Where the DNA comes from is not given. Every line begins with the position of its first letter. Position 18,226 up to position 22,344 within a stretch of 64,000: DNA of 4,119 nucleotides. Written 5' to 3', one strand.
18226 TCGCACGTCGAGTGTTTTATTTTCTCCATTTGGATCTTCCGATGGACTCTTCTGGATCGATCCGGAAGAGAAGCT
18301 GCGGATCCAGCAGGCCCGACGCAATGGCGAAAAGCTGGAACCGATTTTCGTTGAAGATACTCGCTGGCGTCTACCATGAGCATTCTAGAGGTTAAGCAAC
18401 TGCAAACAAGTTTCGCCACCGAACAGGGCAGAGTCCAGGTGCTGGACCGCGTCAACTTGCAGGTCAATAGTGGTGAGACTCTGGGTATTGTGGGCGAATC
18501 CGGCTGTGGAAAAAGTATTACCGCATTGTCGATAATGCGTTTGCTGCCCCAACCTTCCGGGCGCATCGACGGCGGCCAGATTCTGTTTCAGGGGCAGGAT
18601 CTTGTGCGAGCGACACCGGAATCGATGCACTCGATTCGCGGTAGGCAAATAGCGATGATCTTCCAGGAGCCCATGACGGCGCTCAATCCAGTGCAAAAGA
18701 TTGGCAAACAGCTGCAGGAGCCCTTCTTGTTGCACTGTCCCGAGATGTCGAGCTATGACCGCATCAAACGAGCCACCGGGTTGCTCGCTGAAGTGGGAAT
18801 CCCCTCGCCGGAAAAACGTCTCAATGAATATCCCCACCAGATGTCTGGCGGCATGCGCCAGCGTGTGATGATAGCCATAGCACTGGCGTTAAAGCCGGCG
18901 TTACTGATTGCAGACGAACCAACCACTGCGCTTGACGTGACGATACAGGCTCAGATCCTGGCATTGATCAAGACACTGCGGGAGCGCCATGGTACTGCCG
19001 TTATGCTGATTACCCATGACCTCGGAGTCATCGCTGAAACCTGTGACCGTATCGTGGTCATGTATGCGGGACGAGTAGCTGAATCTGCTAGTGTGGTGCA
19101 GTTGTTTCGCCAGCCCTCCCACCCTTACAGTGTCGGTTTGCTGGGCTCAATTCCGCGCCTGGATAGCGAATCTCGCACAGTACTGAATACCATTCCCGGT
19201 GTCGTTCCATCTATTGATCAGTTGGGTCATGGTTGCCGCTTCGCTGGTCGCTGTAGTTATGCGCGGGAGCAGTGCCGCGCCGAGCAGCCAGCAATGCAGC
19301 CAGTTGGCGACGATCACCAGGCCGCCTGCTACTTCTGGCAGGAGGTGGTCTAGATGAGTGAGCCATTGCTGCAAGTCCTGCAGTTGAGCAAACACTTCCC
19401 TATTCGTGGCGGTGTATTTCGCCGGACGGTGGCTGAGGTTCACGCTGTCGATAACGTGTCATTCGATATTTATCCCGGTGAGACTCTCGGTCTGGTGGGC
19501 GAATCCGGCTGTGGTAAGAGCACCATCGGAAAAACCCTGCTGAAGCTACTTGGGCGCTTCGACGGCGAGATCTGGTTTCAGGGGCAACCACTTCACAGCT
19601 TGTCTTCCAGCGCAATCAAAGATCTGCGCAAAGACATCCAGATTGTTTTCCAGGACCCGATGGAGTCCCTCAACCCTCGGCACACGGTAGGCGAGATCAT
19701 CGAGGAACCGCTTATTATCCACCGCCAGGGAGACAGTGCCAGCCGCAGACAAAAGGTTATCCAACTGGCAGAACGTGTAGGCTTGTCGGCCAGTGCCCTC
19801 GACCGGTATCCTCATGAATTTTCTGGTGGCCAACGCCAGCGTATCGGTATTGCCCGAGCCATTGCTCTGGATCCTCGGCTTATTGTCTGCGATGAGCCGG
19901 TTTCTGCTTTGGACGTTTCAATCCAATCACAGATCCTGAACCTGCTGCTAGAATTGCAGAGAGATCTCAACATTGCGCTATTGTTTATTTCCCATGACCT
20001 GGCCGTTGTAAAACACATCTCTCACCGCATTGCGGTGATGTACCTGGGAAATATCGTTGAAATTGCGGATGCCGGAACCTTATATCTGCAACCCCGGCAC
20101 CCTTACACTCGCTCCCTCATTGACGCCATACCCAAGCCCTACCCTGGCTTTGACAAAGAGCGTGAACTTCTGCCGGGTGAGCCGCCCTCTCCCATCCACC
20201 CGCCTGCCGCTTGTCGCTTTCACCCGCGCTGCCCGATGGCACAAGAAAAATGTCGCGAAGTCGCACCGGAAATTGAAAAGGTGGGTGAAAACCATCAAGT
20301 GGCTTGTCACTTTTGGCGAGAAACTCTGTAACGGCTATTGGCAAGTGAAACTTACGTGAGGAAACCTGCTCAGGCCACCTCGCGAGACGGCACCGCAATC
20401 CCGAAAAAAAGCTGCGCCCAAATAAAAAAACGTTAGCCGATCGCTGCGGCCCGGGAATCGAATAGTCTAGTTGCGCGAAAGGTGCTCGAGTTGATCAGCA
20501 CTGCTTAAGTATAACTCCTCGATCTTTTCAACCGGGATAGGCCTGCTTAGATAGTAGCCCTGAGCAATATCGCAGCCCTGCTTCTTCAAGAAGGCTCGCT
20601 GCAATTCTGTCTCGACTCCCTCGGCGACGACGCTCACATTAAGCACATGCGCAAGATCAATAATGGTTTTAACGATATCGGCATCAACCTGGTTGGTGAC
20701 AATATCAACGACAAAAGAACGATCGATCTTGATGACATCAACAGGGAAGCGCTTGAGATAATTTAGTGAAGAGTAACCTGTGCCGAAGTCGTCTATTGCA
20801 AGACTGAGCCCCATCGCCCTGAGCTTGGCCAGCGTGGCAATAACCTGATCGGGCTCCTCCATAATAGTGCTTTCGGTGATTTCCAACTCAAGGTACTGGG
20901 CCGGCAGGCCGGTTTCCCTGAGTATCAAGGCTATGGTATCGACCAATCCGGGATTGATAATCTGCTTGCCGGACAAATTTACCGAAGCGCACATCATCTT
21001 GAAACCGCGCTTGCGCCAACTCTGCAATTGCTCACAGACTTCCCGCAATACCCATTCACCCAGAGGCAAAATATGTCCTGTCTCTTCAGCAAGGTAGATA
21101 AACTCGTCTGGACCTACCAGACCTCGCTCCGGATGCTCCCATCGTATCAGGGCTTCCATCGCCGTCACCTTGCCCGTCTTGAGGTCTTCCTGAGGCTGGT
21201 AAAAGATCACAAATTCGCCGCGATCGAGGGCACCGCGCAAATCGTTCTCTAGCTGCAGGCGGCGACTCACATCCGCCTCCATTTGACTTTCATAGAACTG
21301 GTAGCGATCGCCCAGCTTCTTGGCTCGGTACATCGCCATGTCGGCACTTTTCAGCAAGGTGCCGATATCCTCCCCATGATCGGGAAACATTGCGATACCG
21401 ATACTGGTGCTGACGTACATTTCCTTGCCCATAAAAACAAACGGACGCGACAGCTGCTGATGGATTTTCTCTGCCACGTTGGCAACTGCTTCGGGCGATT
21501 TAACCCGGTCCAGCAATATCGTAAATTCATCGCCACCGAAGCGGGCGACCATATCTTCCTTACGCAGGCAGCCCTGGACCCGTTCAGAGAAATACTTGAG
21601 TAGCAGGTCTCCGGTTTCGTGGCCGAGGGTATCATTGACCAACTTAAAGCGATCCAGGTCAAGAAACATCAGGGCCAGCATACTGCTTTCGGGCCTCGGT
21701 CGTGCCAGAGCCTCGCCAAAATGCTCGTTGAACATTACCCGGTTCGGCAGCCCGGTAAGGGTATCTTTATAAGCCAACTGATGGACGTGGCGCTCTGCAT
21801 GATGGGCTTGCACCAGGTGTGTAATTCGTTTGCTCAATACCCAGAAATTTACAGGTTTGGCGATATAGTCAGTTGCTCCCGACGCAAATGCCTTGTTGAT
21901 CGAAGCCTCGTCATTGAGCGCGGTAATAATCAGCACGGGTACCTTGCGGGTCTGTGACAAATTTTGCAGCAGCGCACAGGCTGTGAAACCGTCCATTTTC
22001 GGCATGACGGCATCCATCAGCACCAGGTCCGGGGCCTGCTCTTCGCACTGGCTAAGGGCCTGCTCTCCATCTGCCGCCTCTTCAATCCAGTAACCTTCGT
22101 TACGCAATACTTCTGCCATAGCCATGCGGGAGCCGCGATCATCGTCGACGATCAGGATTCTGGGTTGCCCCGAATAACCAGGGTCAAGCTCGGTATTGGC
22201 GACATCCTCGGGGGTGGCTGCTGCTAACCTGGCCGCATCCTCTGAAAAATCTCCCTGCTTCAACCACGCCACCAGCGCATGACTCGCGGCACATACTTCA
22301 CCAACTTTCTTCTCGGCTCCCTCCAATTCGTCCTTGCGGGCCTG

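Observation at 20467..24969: Complete four-step phosphorelay (H1-D1-H2-D2) plus an extra atypical receiver, fused in one polypeptide to apparently active GGDEF and EAL domains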

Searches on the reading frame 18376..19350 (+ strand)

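Call 9: search_protein_families(library=pfam, proteins=[window:18376-19350:+], max_evalue=0.01)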
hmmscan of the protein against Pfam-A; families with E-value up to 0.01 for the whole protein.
window:18376-19350:+ (325 aa): 5 families
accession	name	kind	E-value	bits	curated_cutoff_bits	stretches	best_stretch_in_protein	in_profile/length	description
PF00005.33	ABC_tran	-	9.8e-30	104.4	25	1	23-184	1-137/137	ABC transporter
PF08352.17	oligo_HPY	-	5.7e-18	65.5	27.1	1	236-300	2-65/65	Oligopeptide/dipeptide transporter, C-terminal region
PF13304.12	AAA_21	-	5.6e-06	27.1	27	1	144-219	226-303/304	AAA domain, putative AbiEii toxin, Type IV TA system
PF02463.25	SMC_N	-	0.00016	21.6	40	1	37-230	28-212/220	RecF/RecN/SMC N terminal domain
PF13401.12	AAA_22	-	0.00062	20.5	27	1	38-212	10-121/130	AAA domain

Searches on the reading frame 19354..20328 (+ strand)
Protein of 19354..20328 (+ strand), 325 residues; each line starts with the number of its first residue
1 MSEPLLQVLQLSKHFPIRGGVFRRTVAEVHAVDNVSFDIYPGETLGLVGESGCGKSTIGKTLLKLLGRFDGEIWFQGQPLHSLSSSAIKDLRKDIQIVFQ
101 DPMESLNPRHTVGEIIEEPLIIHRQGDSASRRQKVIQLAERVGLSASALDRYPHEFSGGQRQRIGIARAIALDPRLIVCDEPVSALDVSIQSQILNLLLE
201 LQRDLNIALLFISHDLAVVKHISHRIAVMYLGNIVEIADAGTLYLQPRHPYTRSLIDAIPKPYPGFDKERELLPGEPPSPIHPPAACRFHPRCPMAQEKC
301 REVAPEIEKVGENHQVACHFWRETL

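Call 9: search_protein_families(library=pfam, proteins=[window:19354-20328:+], max_evalue=0.01)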
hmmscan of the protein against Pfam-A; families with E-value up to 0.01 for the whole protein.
window:19354-20328:+ (325 aa): 5 families
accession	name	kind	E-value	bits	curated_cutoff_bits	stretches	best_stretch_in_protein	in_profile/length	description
PF00005.33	ABC_tran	-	1.4e-33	116.8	25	1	33-183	2-136/137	ABC transporter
PF08352.17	oligo_HPY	-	5.1e-18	65.7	27.1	1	235-300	1-65/65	Oligopeptide/dipeptide transporter, C-terminal region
PF13304.12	AAA_21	-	1.7e-06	28.8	27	1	150-219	232-303/304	AAA domain, putative AbiEii toxin, Type IV TA system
PF13401.12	AAA_22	-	0.0038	18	27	0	47-204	10-113/130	AAA domain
PF02463.25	SMC_N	-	0.0046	16.9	40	0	46-228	28-211/220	RecF/RecN/SMC N terminal domain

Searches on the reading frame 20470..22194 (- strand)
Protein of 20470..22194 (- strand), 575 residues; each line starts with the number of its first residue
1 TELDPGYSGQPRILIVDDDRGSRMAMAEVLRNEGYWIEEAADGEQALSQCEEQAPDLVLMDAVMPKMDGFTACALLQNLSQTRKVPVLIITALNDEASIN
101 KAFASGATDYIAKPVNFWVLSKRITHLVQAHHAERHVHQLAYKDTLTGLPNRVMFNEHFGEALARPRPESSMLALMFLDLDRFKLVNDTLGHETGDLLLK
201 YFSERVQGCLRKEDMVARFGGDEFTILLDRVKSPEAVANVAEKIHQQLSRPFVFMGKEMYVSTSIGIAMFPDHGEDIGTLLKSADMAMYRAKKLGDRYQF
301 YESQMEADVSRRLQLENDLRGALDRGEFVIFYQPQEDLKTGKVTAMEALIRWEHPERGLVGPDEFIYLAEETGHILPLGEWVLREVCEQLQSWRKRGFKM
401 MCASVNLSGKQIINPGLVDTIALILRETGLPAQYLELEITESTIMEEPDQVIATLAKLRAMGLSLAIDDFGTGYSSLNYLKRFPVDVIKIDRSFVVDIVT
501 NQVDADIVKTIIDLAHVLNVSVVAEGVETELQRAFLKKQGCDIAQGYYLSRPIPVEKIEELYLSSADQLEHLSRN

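Call 35: search_solved_structures(query=window:20470-22194:-, max_evalue=1e-20)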
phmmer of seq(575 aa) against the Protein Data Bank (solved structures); distinct sequences matched with E-value up to 1e-20: 59.
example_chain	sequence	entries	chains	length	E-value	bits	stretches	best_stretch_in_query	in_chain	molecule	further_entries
4rnh_A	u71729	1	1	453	1.7e-130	439.5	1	138-564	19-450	Motility regulator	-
4rnf_A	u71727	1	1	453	4.1e-129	435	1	138-564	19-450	Motility regulator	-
5m3c_A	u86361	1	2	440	3.3e-120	405.6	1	142-563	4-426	Diguanylate cyclase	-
4rni_A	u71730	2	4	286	2.8e-81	277.1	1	303-564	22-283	Motility regulator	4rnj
5m1t_A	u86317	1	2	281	2e-70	241.3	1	304-558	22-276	MucR Phosphodiesterase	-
9cmf_A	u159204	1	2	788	3.6e-70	240.4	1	129-559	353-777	Oxygen sensor protein DosP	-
9clo_A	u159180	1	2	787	3.7e-70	240.4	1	129-559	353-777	Oxygen sensor protein DosP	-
9bgv_A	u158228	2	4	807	3.9e-70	240.3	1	129-559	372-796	Oxygen sensor protein DosP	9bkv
9cdr_A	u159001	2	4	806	4e-70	240.3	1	129-559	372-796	Oxygen sensor protein DosP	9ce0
8arv_A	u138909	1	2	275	5.8e-69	236.5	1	314-566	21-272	Bifunctional diguanylate cyclase/phosphodiesterase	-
4hjf_A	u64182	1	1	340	1.7e-62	215.1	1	274-566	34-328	GGDEF family protein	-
2r6o_A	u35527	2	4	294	5.1e-61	210.2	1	311-556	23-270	Putative diguanylate cyclase/phosphodiesterase (GGDEF & EAL domains) | PUTATIVE DIGUANYLATE CYCLASE/PHOSPHODIESTERASE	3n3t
5yrp_A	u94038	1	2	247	1.7e-60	208.5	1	324-560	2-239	Sensory box/response regulator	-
3u2e_A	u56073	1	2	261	4.7e-59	203.7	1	312-565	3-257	GGDEF family protein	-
3s83_A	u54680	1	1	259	3.2e-58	201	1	313-565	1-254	GGDEF family protein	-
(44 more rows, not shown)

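Call 54: predict_structure(alignment_id=A1)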
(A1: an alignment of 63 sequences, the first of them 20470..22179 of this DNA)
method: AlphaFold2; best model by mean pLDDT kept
length: 570 residues; sequences in the alignment: 63
mean_pLDDT: 87.8   pTM: 0.58
mean pLDDT of the five models: 87.8, 86.6, 86.3, 85.8, 85.7
residues with pLDDT >= 90: 297; 70-90: 247; 50-70: 16; < 50: 10
segments of 3 or more residues with pLDDT < 50: 1-3, 564-570
pLDDT, mean of each block of 10 residues (from residue 1): 74 92 91 93 89 92 92 83 87 86 90 89 84 78 88 89 85 85 75 90 90 90 92 94 83 82 93 93 88 90 81 89 95 92 94 88 88 96 95 91 89 96 96 87 87 95 77 76 91 85 86 93 94 96 90 80 47
secondary structure, 60 per line:
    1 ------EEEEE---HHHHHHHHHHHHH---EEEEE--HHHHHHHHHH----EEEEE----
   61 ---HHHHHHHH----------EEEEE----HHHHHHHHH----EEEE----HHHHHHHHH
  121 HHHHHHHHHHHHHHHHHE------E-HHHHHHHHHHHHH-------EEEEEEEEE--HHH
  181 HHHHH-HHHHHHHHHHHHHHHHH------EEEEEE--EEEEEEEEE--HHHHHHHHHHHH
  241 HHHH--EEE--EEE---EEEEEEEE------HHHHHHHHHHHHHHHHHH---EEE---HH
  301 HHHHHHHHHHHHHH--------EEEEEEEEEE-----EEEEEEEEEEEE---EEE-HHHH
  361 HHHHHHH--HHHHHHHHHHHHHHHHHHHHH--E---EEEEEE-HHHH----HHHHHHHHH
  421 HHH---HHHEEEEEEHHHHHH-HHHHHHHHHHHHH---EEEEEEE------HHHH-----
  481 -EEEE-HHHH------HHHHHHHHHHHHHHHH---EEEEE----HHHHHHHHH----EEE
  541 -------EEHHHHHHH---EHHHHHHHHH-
elements in order: E7-11 H15-27 E31-35 H38-47 E52-56 H64-71 E82-86 H91-99 E104-107 H112-137 H147-159 E167-175 H178-185 H187-203 E210-215 E218-226 H229-244 E247-249 E252-254 E258-265 H272-289 E293-295 H299-314 E323-332 E338-349 E353-355 H357-367 H370-390 E397-402 H404-407 H412-423 E430-435 H436-441 H443-455 E459-465 H472-475 E482-485 H487-490 H497-512 E516-520 H525-533 E538-540 H550-556 H561-569

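Call 56: fold_search(model_id=the predicted structure, library=pdb)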
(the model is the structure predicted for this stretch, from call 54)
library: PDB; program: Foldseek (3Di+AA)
matches with E <= 10: 1824; with E <= 0.001: 758
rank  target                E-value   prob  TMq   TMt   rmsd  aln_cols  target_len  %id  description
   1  4rnh                  3.0e-50  1.00  0.47  0.62  14.3       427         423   48  PaMorA tandem diguanylate cyclase - phosphodiesterase, c-di-GMP complex (released 2014-11-19)
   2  5m3c_B                3.4e-50  1.00  0.50  0.64   7.2       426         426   46  Structure of the hybrid domain (GGDEF-EAL) of PA0575 from Pseudomonas aeruginosa PAO1 at 2.8 Ang. with GTP and Ca2+ bo (released 2017-12-20)
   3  5m3c_A                9.1e-50  1.00  0.62  0.81   4.4       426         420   45  Structure of the hybrid domain (GGDEF-EAL) of PA0575 from Pseudomonas aeruginosa PAO1 at 2.8 Ang. with GTP and Ca2+ bo (released 2017-12-20)
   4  4rnf                  1.6e-48  1.00  0.49  0.64  14.2       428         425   47  PaMorA tandem diguanylate cyclase - mutant phosphodiesterase, apo form (released 2014-11-19)
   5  5xgb                  1.7e-38  1.00  0.45  0.46  13.4       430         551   32  Crystal structure of the PAS-GGDEF-EAL domain of PA0861 from Pseudomonas aeruginosa (released 2017-12-20)
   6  5xge                  1.4e-37  1.00  0.45  0.47  13.2       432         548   33  Crystal structure of the PAS-GGDEF-EAL domain of PA0861 from Pseudomonas aeruginosa in complex with cyclic di-GMP (released 2017-12-20)
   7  9cmf_A                1.5e-37  1.00  0.49  0.36  12.8       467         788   31  Substrate bound DosP (released 2024-11-20)
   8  5xgd                  1.6e-37  1.00  0.45  0.47  13.2       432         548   32  Crystal structure of the PAS-GGDEF-EAL domain of PA0861 from Pseudomonas aeruginosa in complex with GTP (released 2017-12-20)
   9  9bkv_A                1.5e-34  1.00  0.47  0.35  13.2       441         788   31  DosP R97A bent form (released 2024-11-20)
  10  9bkv_B                7.3e-34  1.00  0.47  0.35  13.1       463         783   31  DosP R97A bent form (released 2024-11-20)
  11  9bgv_A                5.5e-33  1.00  0.45  0.34  13.3       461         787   30  DosP R97A straight form (released 2024-11-20)
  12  9ce0_B                8.2e-33  1.00  0.47  0.35  13.1       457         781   31  DosP Apo Bent form (released 2024-11-20)
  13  4rni_B                5.9e-31  1.00  0.43  0.95   1.6       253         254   51  PaMorA dimeric phosphodiesterase. apo form (released 2014-11-19)
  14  4rni_A                9.3e-31  1.00  0.43  0.94   1.7       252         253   51  PaMorA dimeric phosphodiesterase. apo form (released 2014-11-19)
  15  8arv_B                2.1e-30  1.00  0.42  0.93   2.7       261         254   45  Structure of the EAL domain of BifA from Pseudomonas aeruginosa (released 2023-04-12)
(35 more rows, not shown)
